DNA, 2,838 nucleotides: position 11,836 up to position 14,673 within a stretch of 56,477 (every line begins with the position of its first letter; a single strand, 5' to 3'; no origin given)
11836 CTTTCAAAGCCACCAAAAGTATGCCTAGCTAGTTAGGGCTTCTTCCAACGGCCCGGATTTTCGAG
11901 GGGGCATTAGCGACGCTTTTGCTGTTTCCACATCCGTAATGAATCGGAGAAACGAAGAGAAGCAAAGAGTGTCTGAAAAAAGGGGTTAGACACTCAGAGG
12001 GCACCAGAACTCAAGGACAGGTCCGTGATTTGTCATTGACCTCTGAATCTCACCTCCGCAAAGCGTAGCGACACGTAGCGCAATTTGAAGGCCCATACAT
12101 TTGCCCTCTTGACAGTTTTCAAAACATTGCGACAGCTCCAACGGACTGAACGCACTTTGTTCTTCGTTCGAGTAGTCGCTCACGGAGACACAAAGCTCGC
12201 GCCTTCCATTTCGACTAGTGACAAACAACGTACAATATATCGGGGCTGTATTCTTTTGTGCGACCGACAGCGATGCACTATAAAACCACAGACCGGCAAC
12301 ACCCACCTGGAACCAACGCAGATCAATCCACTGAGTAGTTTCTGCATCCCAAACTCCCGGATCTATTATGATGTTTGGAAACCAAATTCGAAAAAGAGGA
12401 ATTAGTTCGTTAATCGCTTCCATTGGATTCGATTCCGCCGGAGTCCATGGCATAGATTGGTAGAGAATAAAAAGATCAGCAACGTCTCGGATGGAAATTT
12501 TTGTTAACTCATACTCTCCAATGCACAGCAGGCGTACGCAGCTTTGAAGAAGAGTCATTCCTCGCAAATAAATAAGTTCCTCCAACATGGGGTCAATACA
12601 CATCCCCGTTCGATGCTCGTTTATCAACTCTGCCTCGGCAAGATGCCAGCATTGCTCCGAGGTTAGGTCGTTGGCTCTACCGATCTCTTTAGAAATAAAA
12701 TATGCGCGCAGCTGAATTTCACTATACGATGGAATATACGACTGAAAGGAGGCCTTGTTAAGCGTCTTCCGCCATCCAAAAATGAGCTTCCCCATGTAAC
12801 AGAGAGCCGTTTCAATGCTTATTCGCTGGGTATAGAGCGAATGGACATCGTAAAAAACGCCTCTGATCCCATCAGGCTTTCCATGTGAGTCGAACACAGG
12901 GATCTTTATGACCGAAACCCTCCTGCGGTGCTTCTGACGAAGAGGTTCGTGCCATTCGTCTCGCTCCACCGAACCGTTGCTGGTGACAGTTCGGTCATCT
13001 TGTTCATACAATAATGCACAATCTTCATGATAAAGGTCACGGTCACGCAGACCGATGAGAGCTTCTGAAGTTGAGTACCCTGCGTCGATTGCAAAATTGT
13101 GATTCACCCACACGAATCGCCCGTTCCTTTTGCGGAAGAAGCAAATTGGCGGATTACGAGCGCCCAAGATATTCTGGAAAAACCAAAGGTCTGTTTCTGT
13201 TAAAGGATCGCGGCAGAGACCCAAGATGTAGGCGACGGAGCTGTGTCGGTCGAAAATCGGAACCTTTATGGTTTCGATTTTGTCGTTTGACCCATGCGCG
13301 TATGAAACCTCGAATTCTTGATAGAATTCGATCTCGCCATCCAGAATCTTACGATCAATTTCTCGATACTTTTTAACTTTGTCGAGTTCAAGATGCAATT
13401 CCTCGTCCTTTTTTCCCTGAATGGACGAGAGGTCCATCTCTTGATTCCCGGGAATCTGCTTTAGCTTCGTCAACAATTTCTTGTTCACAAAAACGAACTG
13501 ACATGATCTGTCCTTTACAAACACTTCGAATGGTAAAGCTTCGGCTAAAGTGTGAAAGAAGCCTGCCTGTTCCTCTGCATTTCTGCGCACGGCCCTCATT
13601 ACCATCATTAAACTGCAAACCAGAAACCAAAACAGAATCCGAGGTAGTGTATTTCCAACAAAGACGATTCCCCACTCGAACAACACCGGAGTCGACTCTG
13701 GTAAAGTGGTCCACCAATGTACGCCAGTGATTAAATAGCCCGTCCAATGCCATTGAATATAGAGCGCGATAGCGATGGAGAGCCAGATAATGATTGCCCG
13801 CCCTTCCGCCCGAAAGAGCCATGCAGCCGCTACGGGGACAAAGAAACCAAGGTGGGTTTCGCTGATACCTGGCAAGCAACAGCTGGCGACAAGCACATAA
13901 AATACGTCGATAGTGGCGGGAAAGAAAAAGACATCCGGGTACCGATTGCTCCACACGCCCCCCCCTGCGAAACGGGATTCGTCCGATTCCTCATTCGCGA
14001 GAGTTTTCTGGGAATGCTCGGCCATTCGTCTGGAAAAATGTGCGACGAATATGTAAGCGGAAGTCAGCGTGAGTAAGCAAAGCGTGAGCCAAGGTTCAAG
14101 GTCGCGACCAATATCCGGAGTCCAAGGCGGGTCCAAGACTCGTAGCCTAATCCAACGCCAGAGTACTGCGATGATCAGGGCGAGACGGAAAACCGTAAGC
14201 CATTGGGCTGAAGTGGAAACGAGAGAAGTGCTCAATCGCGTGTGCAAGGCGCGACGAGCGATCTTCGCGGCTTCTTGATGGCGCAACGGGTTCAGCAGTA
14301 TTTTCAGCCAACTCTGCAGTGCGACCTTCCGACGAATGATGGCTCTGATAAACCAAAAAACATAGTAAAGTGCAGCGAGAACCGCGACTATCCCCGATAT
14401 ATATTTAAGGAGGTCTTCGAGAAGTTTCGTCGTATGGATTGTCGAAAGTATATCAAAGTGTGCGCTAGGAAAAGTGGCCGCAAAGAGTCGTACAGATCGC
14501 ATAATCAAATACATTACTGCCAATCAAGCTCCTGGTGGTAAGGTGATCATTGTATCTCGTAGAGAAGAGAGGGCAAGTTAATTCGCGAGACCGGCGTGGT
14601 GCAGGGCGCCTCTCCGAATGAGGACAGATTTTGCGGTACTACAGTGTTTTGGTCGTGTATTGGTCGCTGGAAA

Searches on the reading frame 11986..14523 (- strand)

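Call 36: search_protein_families(library=pfam, proteins=[window:11986-14523:-], max_evalue=0.001)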
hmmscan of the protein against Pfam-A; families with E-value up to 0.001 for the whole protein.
window:11986-14523:- (845 aa): 3 families
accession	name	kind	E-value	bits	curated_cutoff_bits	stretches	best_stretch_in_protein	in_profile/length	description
PF08448.16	PAS_4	-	3.6e-16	59.8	23.1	2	459-561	7-106/110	PAS fold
PF13426.13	PAS_9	-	2.2e-08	34.7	27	1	462-560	5-101/103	PAS domain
PF00989.32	PAS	-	0.00042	20.7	22.6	0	452-559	6-112/113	PAS fold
